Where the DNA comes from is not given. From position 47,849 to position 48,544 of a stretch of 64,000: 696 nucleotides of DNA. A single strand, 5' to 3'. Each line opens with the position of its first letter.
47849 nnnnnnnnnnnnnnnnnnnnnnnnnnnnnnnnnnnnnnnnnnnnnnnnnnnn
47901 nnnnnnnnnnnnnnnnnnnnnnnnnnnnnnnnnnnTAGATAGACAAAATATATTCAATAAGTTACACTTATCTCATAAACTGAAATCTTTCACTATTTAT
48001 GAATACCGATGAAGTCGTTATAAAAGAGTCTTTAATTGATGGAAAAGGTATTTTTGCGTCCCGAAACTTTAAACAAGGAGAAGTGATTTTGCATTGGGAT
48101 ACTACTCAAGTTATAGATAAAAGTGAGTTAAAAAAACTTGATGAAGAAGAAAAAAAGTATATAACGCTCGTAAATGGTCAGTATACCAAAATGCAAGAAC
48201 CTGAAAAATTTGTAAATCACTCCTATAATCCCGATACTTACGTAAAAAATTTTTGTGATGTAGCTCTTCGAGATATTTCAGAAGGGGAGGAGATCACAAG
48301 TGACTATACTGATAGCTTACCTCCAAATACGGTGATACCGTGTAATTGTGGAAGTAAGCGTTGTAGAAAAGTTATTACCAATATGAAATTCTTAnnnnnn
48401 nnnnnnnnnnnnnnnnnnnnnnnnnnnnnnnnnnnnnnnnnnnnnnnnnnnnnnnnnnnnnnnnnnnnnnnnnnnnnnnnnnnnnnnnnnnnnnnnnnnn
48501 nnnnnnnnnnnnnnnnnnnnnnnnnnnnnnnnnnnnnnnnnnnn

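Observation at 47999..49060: SET domain fused to an NPPY (PrmC/HemK-like) methyltransferase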

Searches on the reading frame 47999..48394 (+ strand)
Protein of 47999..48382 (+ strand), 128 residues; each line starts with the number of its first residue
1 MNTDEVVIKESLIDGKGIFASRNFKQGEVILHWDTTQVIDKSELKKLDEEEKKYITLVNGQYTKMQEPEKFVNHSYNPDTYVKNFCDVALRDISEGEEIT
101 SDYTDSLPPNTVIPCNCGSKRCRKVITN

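Call 13: search_solved_structures(query=window:47999-48382:+, max_evalue=1, show_alignments=3)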
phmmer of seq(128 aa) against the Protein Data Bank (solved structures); distinct sequences matched with E-value up to 1: 87 (the best 60 are shown).
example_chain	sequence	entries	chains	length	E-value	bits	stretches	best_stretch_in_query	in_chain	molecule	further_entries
7w67_C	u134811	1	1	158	2e-11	47.1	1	6-126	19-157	Histone-lysine N-methyltransferase 2A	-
5f5e_A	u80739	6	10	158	2e-11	47.1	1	6-126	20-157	Histone-lysine N-methyltransferase 2A | Histone-lysine N-methyltransferase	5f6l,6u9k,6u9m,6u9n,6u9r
7w6a_C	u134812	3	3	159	2.1e-11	47.1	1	6-126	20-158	Histone-lysine N-methyltransferase 2A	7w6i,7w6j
7u5v_A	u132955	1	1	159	2.2e-11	47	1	8-126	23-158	Histone-lysine N-methyltransferase 2A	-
7bre_B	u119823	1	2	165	2.2e-11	47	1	6-126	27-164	Histone-lysine N-methyltransferase 2B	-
2w5y_A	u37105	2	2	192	3.6e-11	46.3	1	6-126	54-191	HISTONE-LYSINE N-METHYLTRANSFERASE HRX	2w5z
6pwv_C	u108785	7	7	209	5.1e-11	45.8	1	6-126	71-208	Histone-lysine N-methyltransferase 2A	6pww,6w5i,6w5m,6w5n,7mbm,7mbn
6kiu_K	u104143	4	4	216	5.4e-11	45.7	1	6-126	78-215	Histone-lysine N-methyltransferase 2A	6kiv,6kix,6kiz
7ud5_K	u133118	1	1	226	6.3e-11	45.5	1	6-126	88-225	cDNA FLJ56846, highly similar to Zinc finger protein HRX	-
4z4p_A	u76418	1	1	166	2.2e-07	34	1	6-125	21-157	Histone-lysine N-methyltransferase 2D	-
5f6k_C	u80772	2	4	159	8.8e-06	28.9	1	6-125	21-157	Histone-lysine N-methyltransferase 2C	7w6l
5f59_A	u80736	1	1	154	1e-05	28.7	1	6-124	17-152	Histone-lysine N-methyltransferase 2C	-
9yl3_K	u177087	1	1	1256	1.3e-05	28.3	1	6-125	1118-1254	[histone H3]-lysine(4) N-methyltransferase,Histone-lysine N-methyltransferase 2D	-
9yle_K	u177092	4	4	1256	1.3e-05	28.3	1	6-125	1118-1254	[histone H3]-lysine(4) N-methyltransferase,Histone-lysine N-methyltransferase 2D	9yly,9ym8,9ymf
6kiw_K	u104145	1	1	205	1.8e-05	27.9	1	6-125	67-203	Histone-lysine N-methyltransferase 2C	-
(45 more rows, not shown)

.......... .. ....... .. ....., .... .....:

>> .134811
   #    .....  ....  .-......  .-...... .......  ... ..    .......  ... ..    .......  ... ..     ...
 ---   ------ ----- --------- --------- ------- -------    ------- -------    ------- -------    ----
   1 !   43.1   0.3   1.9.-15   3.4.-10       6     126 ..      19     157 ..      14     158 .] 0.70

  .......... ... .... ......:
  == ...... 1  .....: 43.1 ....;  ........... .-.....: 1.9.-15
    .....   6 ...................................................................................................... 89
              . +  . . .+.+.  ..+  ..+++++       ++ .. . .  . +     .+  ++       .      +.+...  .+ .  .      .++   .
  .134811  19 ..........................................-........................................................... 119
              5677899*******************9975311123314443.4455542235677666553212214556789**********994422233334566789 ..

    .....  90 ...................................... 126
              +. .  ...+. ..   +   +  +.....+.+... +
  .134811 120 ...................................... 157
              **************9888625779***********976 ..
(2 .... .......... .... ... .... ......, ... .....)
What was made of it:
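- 48215..48238 (+): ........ (residues 73-80): the SET signature motif, deviating at two positions that are invariant in 68 of 68 relatives (C76Y, N79D). C76 is by homology the fourth ligand of the post-SET zinc site. Alignment to the MLL1 NHSCEPN motif (call 13).
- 48287..48307 (+): EEITSDY (residues 97-103), the SET motif carrying the catalytic Tyr103; retained. It aligns to MLL1 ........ (call 13).
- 48341..48364 (+): Post-SET cysteine cluster C115-x-C117-x4-C122. It aligns to MLL1 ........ (call 13).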

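Call 15: find_homologous_proteins(query=window:47999-48382:+)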
Query seq(128 aa) (128 aa): 202 proteins with E <= 0.001 among 226 candidates; the best 120 are listed.
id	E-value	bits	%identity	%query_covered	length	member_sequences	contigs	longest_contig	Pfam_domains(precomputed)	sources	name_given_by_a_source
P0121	2.8e-67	242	85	98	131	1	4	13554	PF00856.34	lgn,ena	-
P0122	3.2e-51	190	67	98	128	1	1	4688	PF00856.34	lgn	-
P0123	1.4e-49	185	61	98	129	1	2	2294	PF00856.34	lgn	-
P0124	4.1e-48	180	57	98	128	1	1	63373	PF00856.34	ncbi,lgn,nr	ncbi:SET domain-containing protein [Candidatus Peregrinibacteria bacterium]|nr:SET domain-containing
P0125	1.1e-47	179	59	98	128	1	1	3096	PF00856.34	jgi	-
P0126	1.8e-46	175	58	98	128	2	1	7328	PF00856.34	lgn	-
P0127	5.8e-46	173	56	98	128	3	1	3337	PF00856.34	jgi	-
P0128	7.3e-46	173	60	98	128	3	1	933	PF00856.34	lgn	-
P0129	1.5e-45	172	56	98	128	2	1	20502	PF00856.34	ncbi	-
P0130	2.9e-45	171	59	98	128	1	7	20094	PF00856.34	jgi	jgi:uncharacterized protein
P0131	3.0e-45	171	54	99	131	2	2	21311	PF00856.34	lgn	-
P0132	3.6e-45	171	56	98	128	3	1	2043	PF00856.34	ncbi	-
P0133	5.6e-45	170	56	98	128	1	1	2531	PF00856.34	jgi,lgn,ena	-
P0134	9.8e-45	169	55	98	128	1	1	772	PF00856.34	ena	-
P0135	1.6e-44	169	56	98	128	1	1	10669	PF00856.34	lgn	-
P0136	1.6e-44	169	57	98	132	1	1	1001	PF00856.34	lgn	-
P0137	1.8e-44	169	56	98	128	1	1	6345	PF00856.34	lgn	-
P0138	7.6e-44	166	57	98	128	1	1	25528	PF00856.34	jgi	jgi:uncharacterized protein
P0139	4.1e-43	164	55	100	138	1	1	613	PF00856.34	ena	-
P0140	4.6e-43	164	54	100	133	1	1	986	PF00856.34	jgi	jgi:SET domain-containing protein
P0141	7.8e-43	163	56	98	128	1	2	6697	PF00856.34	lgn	-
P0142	1.1e-42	163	54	98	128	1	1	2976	PF00856.34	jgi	-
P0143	4.2e-42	161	56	98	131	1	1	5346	PF00856.34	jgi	jgi:uncharacterized protein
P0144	6.0e-42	160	60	98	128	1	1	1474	PF00856.34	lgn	-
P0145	2.7e-41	158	56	98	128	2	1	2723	PF00856.34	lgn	-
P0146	4.5e-41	158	55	98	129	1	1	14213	PF00856.34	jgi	jgi:hypothetical protein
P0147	5.3e-41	157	54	100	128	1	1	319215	PF00856.34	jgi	jgi:SET domain-containing protein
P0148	2.8e-40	155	55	95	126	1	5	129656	PF00856.34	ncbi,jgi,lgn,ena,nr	ncbi:SET domain-containing protein-lysine N-methyltransferase [Candidatus Micrarchaeota archaeon]|nr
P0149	5.0e-40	154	52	98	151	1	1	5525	PF00856.34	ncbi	-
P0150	1.8e-39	152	51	98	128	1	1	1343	PF00856.34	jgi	-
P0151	2.1e-39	152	54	98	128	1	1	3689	PF00856.34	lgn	-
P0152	2.9e-39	152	52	95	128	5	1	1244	PF00856.34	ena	-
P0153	5.6e-39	151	51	99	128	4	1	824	PF00856.34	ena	-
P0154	7.2e-39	150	54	95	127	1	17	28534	PF00856.34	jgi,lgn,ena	jgi:SET domain-containing protein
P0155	1.7e-38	149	50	94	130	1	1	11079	PF00856.34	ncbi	-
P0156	2.2e-38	149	50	95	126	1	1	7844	PF00856.34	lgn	-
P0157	2.9e-38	148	54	95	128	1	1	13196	PF00856.34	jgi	jgi:SET domain-containing protein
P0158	3.2e-38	148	50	95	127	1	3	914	PF00856.34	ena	-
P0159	3.6e-38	148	53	95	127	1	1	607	PF00856.34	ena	-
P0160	4.7e-38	148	52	100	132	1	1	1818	PF00856.34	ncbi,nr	ncbi:MAG: SET domain protein [bacterium ADurb.Bin400]|nr:MAG: SET domain protein [bacterium ADurb.Bi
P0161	7.7e-38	147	51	98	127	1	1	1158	PF00856.34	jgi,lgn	-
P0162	2.0e-37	146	52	95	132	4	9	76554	PF00856.34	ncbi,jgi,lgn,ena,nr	ncbi:SET domain-containing protein-lysine N-methyltransferase [Candidatus Pacearchaeota archaeon]|nr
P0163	3.1e-37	145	53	97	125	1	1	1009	PF00856.34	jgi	-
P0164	5.8e-37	144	50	95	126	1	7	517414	PF00856.34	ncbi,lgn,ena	-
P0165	6.0e-37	144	51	95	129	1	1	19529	PF00856.34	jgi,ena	-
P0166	6.7e-37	144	48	95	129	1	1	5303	PF00856.34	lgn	-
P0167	9.2e-37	144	51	95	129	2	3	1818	PF00856.34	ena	-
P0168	1.0e-36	143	52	97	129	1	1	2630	PF00856.34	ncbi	-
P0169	1.9e-36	143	52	98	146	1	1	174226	PF00856.34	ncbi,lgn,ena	-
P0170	2.1e-36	142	54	98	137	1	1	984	PF00856.34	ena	-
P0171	2.9e-36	142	50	91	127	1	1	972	PF00856.34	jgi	jgi:uncharacterized protein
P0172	9.4e-36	140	51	95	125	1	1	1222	PF00856.34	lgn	-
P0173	1.4e-35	140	53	94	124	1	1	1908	PF00856.34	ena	-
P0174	1.4e-35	140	49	98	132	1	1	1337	PF00856.34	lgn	-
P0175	2.2e-35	139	53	94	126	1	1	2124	PF00856.34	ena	-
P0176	2.3e-35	139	51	95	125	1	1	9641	PF00856.34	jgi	jgi:SET domain-containing protein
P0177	2.7e-35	139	50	96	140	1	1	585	PF00856.34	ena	-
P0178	5.9e-35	138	54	95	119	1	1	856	PF00856.34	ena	-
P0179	7.0e-35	138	50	95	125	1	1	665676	PF00856.34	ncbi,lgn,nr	ncbi:SET domain-containing protein [Candidatus Micrarchaeota archaeon]|nr:SET domain-containing prot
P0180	9.3e-35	137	48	95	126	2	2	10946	PF00856.34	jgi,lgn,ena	-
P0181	1.2e-34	137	51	95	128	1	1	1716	PF00856.34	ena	-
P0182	2.1e-34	136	50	98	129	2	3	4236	PF00856.34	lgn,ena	-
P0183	2.6e-34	136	50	98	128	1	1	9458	PF00856.34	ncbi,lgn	-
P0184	6.1e-34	134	51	98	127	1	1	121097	PF00856.34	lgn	-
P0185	6.2e-34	134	48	96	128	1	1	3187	PF00856.34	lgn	-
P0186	1.0e-33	134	50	96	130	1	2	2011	PF00856.34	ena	-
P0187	1.6e-33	133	50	95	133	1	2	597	PF00856.34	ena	-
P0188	2.3e-33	133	48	95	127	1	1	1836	PF00856.34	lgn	-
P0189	2.7e-33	132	50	95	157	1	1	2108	PF00856.34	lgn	-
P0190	3.3e-33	132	50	96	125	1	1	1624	PF00856.34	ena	-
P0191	5.1e-33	131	47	95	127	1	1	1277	PF00856.34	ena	-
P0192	7.1e-33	131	50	95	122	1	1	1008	PF00856.34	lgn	-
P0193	1.4e-32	130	48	97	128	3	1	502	PF00856.34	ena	-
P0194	1.6e-32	130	53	95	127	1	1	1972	PF00856.34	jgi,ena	-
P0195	1.8e-32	130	50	97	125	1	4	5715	PF00856.34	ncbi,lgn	ncbi:MAG: SET domain-containing protein [Patescibacteria group bacterium]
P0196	1.9e-32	130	46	96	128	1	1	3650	PF00856.34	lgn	-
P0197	2.3e-32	129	47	95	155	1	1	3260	PF00856.34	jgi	jgi:SET domain-containing protein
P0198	3.2e-32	129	46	98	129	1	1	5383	PF00856.34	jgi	jgi:SET domain-containing protein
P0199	3.9e-32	129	49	98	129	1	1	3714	PF00856.34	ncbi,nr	ncbi:SET domain-containing protein-lysine N-methyltransferase [Candidatus Pacearchaeota archaeon]|nr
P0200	4.1e-32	129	43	95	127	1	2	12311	PF00856.34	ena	-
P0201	4.4e-32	128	48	82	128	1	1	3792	PF00856.34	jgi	jgi:hypothetical protein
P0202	7.7e-32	128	47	96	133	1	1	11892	PF00856.34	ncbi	ncbi:SET domain-containing protein [Bacteroidota bacterium]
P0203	7.9e-32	128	47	98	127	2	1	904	PF00856.34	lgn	-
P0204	1.1e-31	127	50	98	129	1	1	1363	PF00856.34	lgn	-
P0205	1.5e-31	127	43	95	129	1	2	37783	PF00856.34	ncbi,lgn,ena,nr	ncbi:MAG: SET domain-containing protein-lysine N-methyltransferase [Nanoarchaeota archaeon]|nr:SET d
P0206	2.6e-31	126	47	95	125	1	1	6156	PF00856.34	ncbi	-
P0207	6.0e-31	125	45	95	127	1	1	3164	PF00856.34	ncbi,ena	-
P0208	7.4e-31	125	50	95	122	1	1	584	PF00856.34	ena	-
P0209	9.1e-31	124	44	88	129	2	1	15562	PF00856.34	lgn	-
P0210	6.3e-30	122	51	92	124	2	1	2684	PF00856.34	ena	-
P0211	7.7e-30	121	53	95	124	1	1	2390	PF00856.34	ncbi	-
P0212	8.8e-30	121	50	95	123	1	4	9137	PF00856.34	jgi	jgi:SET domain-containing protein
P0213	1.1e-29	121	45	95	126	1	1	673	PF00856.34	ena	-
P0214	1.1e-29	121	47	98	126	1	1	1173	PF00856.34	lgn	-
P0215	1.6e-29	120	52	97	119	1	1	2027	PF00856.34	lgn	-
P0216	1.8e-29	120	46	95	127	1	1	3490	PF00856.34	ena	-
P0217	2.4e-29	120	45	92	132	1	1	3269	PF00856.34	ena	-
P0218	2.5e-29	120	49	93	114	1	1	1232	PF00856.34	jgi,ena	-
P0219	2.5e-29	120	47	95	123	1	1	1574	PF00856.34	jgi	jgi:SET domain-containing protein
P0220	2.6e-29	120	48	95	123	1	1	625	PF00856.34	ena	-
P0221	2.7e-29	119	43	95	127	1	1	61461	PF00856.34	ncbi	-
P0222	3.2e-29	119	53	93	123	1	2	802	PF00856.34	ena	-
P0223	3.2e-29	119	46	84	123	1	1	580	PF00856.34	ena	-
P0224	3.3e-29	119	50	95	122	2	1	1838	PF00856.34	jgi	jgi:SET domain-containing protein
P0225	3.5e-29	119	46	95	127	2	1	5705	PF00856.34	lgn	-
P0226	1.9e-28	117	44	96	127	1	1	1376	PF00856.34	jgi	jgi:SET domain-containing protein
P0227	2.1e-28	117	47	95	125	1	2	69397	PF00856.34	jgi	jgi:SET domain-containing protein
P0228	2.3e-28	116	45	95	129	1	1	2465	PF00856.34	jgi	-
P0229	2.3e-28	116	51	96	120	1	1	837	PF00856.34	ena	-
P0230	2.8e-28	116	49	95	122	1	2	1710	PF00856.34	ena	-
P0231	3.9e-28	116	48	97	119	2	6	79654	PF00856.34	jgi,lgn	-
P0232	4.1e-28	116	49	95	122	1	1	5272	PF00856.34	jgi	jgi:SET domain-containing protein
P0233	9.1e-28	115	48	95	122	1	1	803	PF00856.34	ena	-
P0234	1.1e-27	114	47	99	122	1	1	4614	PF00856.34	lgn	-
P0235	1.1e-27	114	46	100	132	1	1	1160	PF00856.34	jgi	-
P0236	1.2e-27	114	47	95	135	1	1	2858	PF00856.34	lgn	-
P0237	1.5e-27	114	48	95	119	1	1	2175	PF00856.34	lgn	-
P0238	1.7e-27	114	44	96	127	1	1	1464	PF00856.34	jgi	jgi:uncharacterized protein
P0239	2.0e-27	113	48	96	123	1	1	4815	PF00856.34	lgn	-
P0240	2.1e-27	113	51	98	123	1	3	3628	PF00856.34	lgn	-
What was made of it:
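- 47999..48382 (+): SET half (residues 1-128), equivalent to a complete standalone ~128-aa CPR/DPANN SET protein with a post-SET CxCx4C. 85% identical to standalone P0121 (call 15).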

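Call 16: find_encoding_contigs(protein=P0121, flank=6000)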
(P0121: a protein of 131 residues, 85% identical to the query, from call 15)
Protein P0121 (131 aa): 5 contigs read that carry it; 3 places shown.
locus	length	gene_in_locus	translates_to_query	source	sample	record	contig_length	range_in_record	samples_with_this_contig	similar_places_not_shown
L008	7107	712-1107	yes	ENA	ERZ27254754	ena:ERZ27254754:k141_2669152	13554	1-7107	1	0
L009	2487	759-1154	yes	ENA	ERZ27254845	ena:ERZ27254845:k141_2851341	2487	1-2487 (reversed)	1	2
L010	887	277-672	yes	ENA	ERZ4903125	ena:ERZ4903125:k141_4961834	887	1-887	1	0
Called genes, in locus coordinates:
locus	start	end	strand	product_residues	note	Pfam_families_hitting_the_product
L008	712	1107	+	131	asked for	PF00856:SET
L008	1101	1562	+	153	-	PF01230:HIT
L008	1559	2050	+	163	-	PF13489:Methyltransf_23, PF03848:TehB, PF01209:Ubie_methyltran, PF06080:DUF938, PF13847:Methyltransf_31, PF08241:Methyltransf_11, PF08242:Methyltransf_12, PF13649:Methyltransf_25, +1 more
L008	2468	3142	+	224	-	-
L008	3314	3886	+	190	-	PF14378:PAP2_3 (weak), PF01569:PAP2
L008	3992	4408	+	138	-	-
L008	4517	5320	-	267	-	PF13612:DDE_Tnp_1_3, PF01609:DDE_Tnp_1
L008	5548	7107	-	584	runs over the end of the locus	PF00270:DEAD, PF04851:ResIII (weak), PF00271:Helicase_C, PF28538:Helicase_helical, PF03880:DbpA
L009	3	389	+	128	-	?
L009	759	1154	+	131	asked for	PF00856:SET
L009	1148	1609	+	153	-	PF01230:HIT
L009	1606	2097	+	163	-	PF13489:Methyltransf_23, PF03848:TehB, PF01209:Ubie_methyltran, PF06080:DUF938, PF13847:Methyltransf_31, PF08241:Methyltransf_11, PF08242:Methyltransf_12, PF13649:Methyltransf_25, +1 more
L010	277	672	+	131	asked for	PF00856:SET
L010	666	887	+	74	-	?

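Call 17: find_encoding_contigs(protein=P0122, flank=5000)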
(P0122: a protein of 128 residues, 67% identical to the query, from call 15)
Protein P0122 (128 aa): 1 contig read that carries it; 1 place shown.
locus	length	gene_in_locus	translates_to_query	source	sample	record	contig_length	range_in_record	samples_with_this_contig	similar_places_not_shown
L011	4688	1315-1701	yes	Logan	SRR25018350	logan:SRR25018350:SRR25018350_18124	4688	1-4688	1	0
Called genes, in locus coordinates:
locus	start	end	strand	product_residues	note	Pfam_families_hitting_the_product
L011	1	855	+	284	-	?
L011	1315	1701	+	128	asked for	PF00856:SET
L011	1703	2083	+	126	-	PF00903:Glyoxalase, PF13669:Glyoxalase_4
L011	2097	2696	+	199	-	-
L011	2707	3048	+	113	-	-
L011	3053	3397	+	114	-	PF04266:ASCH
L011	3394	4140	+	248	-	PF02129:Peptidase_S15 (faint), PF20434:BD-FAE, PF00561:Abhydrolase_1, PF12146:Hydrolase_4, PF12697:Abhydrolase_6, PF20408:Abhydrolase_11 (faint), PF00326:Peptidase_S9, PF12146:Hydrolase_4 (weak), +2 more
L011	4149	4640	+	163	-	PF04073:tRNA_edit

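Call 18: find_encoding_contigs(protein=P0124, flank=6000)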
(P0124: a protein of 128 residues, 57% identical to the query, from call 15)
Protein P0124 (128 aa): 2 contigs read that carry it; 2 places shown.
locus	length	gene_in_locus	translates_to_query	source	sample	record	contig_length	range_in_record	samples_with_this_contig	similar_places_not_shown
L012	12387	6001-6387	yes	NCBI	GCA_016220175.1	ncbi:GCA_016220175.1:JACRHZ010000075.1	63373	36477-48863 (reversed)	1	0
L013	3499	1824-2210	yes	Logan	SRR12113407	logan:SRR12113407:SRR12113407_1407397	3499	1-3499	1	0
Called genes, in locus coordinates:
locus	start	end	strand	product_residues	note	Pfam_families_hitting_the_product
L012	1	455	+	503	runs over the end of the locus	PF13522:GATase_6, PF13537:GATase_7, PF00156:Pribosyltran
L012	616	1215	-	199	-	PF09685:MamF_MmsF (faint)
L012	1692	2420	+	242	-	PF00005:ABC_tran, PF13304:AAA_21 (faint)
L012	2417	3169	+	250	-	PF12679:ABC2_membrane_2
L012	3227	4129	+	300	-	-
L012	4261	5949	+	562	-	PF02776:TPP_enzyme_N, PF00205:TPP_enzyme_M, PF02775:TPP_enzyme_C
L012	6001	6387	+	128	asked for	PF00856:SET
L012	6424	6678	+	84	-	PF03083:MtN3_slv, PF04193:PQ-loop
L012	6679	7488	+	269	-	PF00583:Acetyltransf_1, PF13673:Acetyltransf_10 (weak), PF13508:Acetyltransf_7 (weak), PF08445:FR47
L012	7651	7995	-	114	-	PF01541:GIY-YIG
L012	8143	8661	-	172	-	PF01467:CTP_transf_like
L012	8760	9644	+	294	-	PF17827:PrmC_N, PF05175:MTS, PF06325:PrmA, PF13649:Methyltransf_25, PF13847:Methyltransf_31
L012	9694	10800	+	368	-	PF00437:T2SSE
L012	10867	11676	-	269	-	PF03446:NAD_binding_2 (weak), PF03807:F420_oxidored, PF14748:P5CR_dimer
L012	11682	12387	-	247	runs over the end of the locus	PF01923:Cob_adeno_trans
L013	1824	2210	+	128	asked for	PF00856:SET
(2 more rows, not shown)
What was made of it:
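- Closest known: PrmC. Different: A canonical PrmC exists separately in another CPR genome (L012, call 18).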

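Call 40: predict_structure(alignment_id=A4)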
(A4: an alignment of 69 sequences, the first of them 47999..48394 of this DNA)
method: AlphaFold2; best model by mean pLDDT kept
length: 132 residues; sequences in the alignment: 69
mean_pLDDT: 93.1   pTM: 0.85
mean pLDDT of the five models: 93.1, 92.2, 92.1, 91.7, 90.6
residues with pLDDT >= 90: 119; 70-90: 7; 50-70: 3; < 50: 3
segments of 3 or more residues with pLDDT < 50: none
pLDDT, mean of each block of 10 residues (from residue 1): 80 97 98 94 92 93 95 98 96 98 93 95 90 51
secondary structure, 60 per line:
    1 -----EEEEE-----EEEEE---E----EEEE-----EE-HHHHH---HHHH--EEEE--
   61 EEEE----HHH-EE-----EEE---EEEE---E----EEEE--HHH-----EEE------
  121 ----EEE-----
elements in order: E6-10 E16-20 E29-32 H41-45 H49-52 E55-58 E61-64 E80-82 E86-89 E98-101 E112-114 E125-127
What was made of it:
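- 47999..48382 (+): AF2 pLDDT 93.1 (call 40).
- On SET-domain lysine methyltransferases (PF00856): AF2 pLDDT 93.1 and pTM 0.85 (call 40).
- The AF2 model is confident (call 40), although that is driven by the alignment.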

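Call 46: fold_search(model_id=the predicted structure, library=pdb)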
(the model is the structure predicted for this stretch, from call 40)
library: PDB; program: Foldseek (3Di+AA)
matches with E <= 10: 487; with E <= 0.001: 333
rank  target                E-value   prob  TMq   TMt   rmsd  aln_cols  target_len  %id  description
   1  4z4p                  3.2e-09  1.00  0.78  0.65   3.6       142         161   21  Structure of the MLL4 SET Domain (released 2015-09-09)
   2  6u9m_A                7.2e-09  1.00  0.69  0.62   3.7       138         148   30  MLL1 SET N3861I/Q3867L bound to inhibitor 16 (TC-5109) (released 2020-07-01)
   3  6u9n_A                1.1e-08  1.00  0.69  0.62   3.7       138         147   30  MLL1 SET N3861I/Q3867L bound to inhibitor 14 (TC-5139) (released 2020-07-01)
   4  5f5e                  1.3e-08  1.00  0.71  0.64   3.7       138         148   29  The Crystal Structure of MLL1 SET domain with N3816I/Q3867L mutation (released 2016-02-24)
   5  6u9n_B                1.3e-08  1.00  0.69  0.63   3.7       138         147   30  MLL1 SET N3861I/Q3867L bound to inhibitor 14 (TC-5139) (released 2020-07-01)
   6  7w67_C                1.4e-08  1.00  0.68  0.58   4.9       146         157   26  The crystal structure of MLL1 (N3861I/Q3867L/C3882SS)-RBBP5-ASH2L in complex with H3K4me0 peptide (released 2022-09-07)
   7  2w5z_A                1.6e-08  1.00  0.71  0.54   5.0       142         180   27  Ternary Complex of the Mixed Lineage Leukaemia (MLL1) SET Domain with the cofactor product S-Adenosylhomocysteine and  (released 2009-02-10)
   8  6w5i_C                1.7e-08  1.00  0.73  0.64   4.1       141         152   28  Cryo-EM structure of MLL1 in complex with RbBP5, WDR5, SET1, and ASH2L bound to the nucleosome (Class01) (released 2021-03-31)
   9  5f6l_A                1.7e-08  1.00  0.71  0.62   4.4       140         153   28  The crystal structure of MLL1 (N3861I/Q3867L) in complex with RbBP5 and Ash2L (released 2016-02-24)
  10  7w6a_C                1.8e-08  1.00  0.73  0.62   4.4       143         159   26  Crystal structure of the MLL1 (N3861I/Q3867L/C3882SS)-RBBP5-ASH2L complex (released 2022-09-07)
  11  5f6k_E                2.0e-08  1.00  0.70  0.64   3.4       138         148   25  Crystal structure of the MLL3-Ash2L-RbBP5 complex (released 2016-02-24)
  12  6u9k_B                2.4e-08  1.00  0.69  0.62   3.8       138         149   30  MLL1 SET N3861I/Q3867L bound to inhibitor 18 (TC-5153) (released 2020-07-01)
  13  7w6j_C                3.0e-08  1.00  0.71  0.60   4.4       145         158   28  The crystal structure of MLL1 (N3861I/Q3867L/C3882SS)-RBBP5-ASH2L in complex with H3K4me2 peptide (released 2022-09-07)
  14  7w6l_E                4.0e-08  1.00  0.73  0.65   3.5       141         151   24  The crystal structure of MLL3-RBBP5-ASH2L in complex with H3K4me0 peptide (released 2022-09-07)
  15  6u9k_A                4.0e-08  1.00  0.69  0.62   3.8       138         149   29  MLL1 SET N3861I/Q3867L bound to inhibitor 18 (TC-5153) (released 2020-07-01)
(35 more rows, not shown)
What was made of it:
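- On SET-domain lysine methyltransferases (PF00856): Foldseek probability 1.00 with TMq 0.69-0.81 to MLL1-4, NSD1-3 and ASH1L (call 46).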
